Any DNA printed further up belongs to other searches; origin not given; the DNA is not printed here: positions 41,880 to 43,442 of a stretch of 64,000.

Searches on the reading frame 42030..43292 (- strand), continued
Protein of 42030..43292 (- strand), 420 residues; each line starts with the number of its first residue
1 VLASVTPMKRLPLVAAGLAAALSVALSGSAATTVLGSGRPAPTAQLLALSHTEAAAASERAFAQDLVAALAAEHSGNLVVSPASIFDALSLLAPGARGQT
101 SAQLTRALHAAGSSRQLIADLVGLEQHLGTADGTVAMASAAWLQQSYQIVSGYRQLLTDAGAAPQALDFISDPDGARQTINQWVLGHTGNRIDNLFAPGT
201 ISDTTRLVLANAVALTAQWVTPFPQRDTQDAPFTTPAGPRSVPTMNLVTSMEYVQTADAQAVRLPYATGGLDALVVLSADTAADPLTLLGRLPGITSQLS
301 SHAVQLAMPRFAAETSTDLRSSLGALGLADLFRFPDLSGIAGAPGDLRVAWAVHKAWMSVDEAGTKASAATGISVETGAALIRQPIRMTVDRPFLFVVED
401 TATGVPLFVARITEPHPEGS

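Call 19: search_solved_structures(query=window:42030-43292:-, show_alignments=4, max_evalue=1e-20)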
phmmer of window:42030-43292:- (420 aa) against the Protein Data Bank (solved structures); distinct sequences matched with E-value up to 1e-20: 92 (the best 60 are shown).
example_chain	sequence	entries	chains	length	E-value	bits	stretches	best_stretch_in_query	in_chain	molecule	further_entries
8gxv_A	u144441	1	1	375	1.5e-42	149.4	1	61-415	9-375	Proteinase inhibitor I4 serpin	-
4ga7_A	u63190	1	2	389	3.8e-40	141.4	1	54-415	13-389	Leukocyte elastase inhibitor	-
3nda_A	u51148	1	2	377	6.7e-38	134.1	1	59-412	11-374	Serpin-2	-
3ozq_A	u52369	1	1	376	8.6e-38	133.7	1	70-413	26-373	Serpin48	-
1hle_A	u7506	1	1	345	9.4e-36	127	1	57-372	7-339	HORSE LEUKOCYTE ELASTASE INHIBITOR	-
4dte_A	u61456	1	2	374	1.2e-35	126.6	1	69-416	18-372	Serpin peptidase inhibitor, clade E (nexin, plasminogen activator inhibitor type 1), membe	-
6cj7_A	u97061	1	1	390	1.6e-35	126.2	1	59-417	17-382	Serpin-12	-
6kga_A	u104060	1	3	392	1.8e-35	126.1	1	57-416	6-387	Ovalbumin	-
5cdx_A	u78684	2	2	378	3e-35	125.3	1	48-415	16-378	Conserpin | Conserpin in the latent state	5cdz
1sng_A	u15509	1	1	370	4.2e-35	124.8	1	72-419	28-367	COG4826: Serine protease inhibitor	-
4p0f_A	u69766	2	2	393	4.9e-35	124.6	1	61-410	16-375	Serine protease inhibitor 4, isoform B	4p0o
4kds_A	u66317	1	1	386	8.9e-35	123.8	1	68-416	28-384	Plasminogen activator inhibitor 1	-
5ce0_A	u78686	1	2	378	1.1e-34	123.5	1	48-415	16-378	Native conserpin with Z-variant (E342K)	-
1c5g_A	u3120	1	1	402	2.6e-34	122.3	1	71-415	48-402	PLASMINOGEN ACTIVATOR INHIBITOR-1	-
1dvn_A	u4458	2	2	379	2.7e-34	122.2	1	71-415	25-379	PLASMINOGEN ACTIVATOR INHIBITOR-1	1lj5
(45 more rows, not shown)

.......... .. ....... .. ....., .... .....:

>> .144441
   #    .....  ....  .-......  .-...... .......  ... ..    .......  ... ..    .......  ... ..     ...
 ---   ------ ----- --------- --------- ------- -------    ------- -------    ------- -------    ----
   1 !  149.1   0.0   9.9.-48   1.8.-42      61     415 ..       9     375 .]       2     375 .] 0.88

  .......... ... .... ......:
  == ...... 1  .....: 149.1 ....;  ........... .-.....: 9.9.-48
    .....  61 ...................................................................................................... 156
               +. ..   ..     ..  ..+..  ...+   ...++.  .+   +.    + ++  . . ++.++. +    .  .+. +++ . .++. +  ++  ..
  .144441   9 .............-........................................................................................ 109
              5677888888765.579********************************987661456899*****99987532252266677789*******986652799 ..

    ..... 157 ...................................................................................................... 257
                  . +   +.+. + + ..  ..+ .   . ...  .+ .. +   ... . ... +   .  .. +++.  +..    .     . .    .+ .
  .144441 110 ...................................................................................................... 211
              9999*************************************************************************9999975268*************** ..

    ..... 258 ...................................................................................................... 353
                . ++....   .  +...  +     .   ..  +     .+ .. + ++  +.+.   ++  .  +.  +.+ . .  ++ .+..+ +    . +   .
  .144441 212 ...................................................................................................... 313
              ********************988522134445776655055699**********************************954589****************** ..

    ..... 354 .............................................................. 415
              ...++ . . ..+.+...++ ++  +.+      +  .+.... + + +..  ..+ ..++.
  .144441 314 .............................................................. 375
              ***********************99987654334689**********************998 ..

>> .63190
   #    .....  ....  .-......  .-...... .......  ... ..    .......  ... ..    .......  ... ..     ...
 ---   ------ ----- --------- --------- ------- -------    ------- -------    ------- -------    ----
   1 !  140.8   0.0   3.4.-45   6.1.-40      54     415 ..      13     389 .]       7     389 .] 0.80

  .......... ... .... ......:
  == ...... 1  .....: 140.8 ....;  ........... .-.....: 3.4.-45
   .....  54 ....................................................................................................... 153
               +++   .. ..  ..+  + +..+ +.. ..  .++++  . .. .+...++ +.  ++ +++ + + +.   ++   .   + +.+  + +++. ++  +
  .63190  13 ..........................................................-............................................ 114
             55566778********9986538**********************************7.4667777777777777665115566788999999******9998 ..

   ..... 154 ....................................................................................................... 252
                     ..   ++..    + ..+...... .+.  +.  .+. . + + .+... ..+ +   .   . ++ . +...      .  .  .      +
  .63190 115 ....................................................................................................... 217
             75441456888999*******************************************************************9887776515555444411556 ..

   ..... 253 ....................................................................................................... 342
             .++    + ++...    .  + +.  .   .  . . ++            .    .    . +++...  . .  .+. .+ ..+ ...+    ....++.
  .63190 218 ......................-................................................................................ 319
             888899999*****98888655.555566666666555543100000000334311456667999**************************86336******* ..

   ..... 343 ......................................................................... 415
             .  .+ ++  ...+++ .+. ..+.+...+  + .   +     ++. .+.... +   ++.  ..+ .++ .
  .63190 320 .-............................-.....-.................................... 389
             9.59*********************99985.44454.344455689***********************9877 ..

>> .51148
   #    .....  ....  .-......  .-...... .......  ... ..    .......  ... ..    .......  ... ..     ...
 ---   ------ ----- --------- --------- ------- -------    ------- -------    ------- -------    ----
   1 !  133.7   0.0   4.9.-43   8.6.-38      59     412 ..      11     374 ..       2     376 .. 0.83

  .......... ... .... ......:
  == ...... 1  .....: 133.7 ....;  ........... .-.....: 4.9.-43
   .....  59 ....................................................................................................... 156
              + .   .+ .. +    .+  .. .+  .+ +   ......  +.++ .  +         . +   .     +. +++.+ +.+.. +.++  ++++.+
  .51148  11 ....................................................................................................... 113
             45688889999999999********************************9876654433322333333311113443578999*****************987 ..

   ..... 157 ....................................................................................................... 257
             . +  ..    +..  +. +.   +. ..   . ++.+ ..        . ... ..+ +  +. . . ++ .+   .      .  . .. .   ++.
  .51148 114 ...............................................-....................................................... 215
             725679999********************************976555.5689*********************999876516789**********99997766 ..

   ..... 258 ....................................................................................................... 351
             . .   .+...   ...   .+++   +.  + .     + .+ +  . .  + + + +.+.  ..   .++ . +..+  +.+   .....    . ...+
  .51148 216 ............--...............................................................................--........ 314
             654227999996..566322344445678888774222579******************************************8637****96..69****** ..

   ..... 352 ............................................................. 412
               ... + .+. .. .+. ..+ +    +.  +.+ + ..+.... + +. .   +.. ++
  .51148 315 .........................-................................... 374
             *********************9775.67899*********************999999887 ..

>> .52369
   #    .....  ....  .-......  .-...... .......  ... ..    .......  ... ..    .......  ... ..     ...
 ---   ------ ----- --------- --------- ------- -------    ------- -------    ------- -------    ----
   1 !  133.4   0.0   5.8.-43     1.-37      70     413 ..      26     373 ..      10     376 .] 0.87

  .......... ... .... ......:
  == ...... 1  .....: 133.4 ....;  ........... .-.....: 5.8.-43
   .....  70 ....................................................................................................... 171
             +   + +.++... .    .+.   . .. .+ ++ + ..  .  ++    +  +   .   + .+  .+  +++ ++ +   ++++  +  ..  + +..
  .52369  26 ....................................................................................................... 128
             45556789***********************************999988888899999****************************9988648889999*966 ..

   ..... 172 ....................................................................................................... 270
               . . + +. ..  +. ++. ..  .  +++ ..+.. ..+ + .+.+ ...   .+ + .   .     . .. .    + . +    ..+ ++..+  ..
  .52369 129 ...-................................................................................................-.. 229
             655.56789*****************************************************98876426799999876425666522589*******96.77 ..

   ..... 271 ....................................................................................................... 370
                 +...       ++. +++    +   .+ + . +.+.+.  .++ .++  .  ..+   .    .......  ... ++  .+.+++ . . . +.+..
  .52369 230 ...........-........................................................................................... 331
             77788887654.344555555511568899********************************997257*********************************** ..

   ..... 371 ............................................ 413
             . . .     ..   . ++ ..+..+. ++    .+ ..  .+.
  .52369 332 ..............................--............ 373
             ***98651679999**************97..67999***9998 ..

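Call 27: find_related_loci(query=A1, collection=metagenome_contigs, flank=10000)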
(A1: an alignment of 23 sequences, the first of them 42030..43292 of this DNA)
Query A1 (420 aa) in metagenome_contigs; peptide patterns used: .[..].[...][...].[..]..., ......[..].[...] (x = any residue, [..] = any of these).
600 stretches matched a pattern (row limit reached: there are more); 81 encode a relative of the query (tblastn E <= 1e-3); the best 80 are kept; 80 distinct loci.
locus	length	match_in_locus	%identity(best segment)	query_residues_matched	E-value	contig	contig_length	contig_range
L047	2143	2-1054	50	66-415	2e-96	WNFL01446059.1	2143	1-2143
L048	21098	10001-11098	42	50-414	3e-74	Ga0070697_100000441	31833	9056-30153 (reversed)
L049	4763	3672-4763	47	2-364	2e-58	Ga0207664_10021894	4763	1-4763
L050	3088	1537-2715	39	30-420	3e-57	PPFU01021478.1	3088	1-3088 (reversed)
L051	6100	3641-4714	37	57-416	5e-55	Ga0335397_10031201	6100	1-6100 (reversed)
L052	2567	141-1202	39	76-415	7e-54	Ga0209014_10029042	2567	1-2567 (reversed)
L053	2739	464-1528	40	75-415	3e-53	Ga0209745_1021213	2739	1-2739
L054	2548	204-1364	40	44-417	3e-53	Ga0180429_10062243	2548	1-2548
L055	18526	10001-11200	38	31-417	2e-52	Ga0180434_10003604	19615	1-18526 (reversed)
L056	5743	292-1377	36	57-420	5e-51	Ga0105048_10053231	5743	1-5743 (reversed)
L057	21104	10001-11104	37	61-415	3e-50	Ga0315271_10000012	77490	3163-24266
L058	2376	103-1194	39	62-415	2e-49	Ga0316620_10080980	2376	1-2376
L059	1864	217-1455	37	11-415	2e-49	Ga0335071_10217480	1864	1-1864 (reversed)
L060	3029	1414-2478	38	70-415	8e-48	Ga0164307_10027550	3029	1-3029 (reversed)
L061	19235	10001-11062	38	76-415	1e-47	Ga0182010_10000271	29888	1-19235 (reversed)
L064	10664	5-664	52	201-415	2e-46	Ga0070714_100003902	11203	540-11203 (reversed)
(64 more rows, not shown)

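Call 30: search_protein_families(library=pfam, proteins=[L064:1106-3343:+, L064:3470-4138:+, L064:4092-6104:+], max_evalue=0.001)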
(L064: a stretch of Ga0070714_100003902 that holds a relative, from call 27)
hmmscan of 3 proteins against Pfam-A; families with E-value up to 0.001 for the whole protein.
L064:1106-3343:+ (745 aa): 0 families

L064:3470-4138:+ (222 aa): 0 families

L064:4092-6104:+ (670 aa): 0 families

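Call 32: search_protein_families(library=pfam, proteins=[L064:1106-3343:+, L064:1091-3373:-], max_evalue=10)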
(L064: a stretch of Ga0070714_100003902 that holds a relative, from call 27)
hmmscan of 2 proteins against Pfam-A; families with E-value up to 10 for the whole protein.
L064:1106-3343:+ (745 aa): 1 family
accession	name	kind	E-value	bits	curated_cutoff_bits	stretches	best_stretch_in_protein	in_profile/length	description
PF15715.11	PAF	-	4.8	8.4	23.4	1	650-698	11-59/121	PCNA-associated factor histone like domain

L064:1091-3373:- (760 aa): 1 family
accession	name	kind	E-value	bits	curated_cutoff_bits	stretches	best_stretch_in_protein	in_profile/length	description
PF00903.31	Glyoxalase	-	0.011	16.5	20.6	1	670-736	22-105/121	Glyoxalase/Bleomycin resistance protein/Dioxygenase superfamily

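Call 33: find_encoding_contigs(protein=P0130, flank=8000, max_places=2)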
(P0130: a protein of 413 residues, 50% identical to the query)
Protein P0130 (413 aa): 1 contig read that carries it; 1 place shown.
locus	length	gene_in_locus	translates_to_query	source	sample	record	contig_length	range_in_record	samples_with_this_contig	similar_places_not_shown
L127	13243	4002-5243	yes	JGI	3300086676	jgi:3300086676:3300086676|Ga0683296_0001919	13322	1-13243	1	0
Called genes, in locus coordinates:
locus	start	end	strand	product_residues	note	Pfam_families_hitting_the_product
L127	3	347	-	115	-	?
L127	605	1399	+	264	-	-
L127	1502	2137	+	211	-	PF07681:DoxX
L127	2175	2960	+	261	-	PF00106:adh_short, PF08659:KR, PF13561:adh_short_C2, PF23441:SDR (weak)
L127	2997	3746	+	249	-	PF16955:OFeT_1 (weak)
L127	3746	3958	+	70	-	-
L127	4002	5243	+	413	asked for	PF00079:Serpin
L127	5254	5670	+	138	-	PF01641:SelR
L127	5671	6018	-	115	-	-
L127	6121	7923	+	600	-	-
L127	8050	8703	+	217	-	-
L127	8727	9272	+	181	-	PF01625:PMSR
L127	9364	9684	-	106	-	-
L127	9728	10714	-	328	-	PF04261:Dyp_perox_N, PF20628:Dyp_perox_C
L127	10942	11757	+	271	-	PF00005:ABC_tran, PF13304:AAA_21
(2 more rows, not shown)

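Call 34: find_encoding_contigs(protein=P0138, flank=8000, max_places=2)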
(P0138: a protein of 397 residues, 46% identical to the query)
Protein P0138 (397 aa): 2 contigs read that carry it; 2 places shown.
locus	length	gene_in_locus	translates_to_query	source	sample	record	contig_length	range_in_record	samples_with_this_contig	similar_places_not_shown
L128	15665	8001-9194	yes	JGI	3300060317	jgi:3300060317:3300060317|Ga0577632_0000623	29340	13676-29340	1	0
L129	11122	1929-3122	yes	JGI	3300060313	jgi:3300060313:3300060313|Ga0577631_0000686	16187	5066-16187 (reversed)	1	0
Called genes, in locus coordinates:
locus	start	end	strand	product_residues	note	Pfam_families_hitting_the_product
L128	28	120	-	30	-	-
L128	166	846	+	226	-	-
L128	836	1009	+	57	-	-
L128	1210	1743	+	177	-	PF05257:CHAP (weak)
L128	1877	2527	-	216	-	PF13384:HTH_23 (weak), PF13936:HTH_38 (weak)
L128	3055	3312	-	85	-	-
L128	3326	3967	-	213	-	PF00239:Resolvase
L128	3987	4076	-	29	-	-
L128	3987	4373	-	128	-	-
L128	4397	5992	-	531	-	-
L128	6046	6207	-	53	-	-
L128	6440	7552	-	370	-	-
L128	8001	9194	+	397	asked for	PF00079:Serpin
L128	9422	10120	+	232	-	PF12697:Abhydrolase_6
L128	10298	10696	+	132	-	PF08818:DUF1801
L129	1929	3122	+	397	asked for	PF00079:Serpin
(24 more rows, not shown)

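Call 35: find_encoding_contigs(protein=P0131, flank=8000, max_places=2)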
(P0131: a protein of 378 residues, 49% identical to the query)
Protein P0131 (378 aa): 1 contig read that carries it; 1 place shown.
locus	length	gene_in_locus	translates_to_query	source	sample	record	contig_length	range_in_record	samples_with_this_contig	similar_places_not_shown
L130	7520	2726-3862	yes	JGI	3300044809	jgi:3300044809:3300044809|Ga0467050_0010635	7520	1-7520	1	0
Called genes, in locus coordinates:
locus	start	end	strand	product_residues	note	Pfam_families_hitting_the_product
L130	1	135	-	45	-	?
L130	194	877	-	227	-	-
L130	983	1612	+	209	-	PF07681:DoxX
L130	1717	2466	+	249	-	PF16955:OFeT_1 (weak)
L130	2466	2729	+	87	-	-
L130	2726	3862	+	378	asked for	PF00079:Serpin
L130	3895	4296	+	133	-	PF01641:SelR, PF24046:At4g08330 (faint)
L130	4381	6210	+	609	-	-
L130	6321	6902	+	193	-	-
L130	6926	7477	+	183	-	PF01625:PMSR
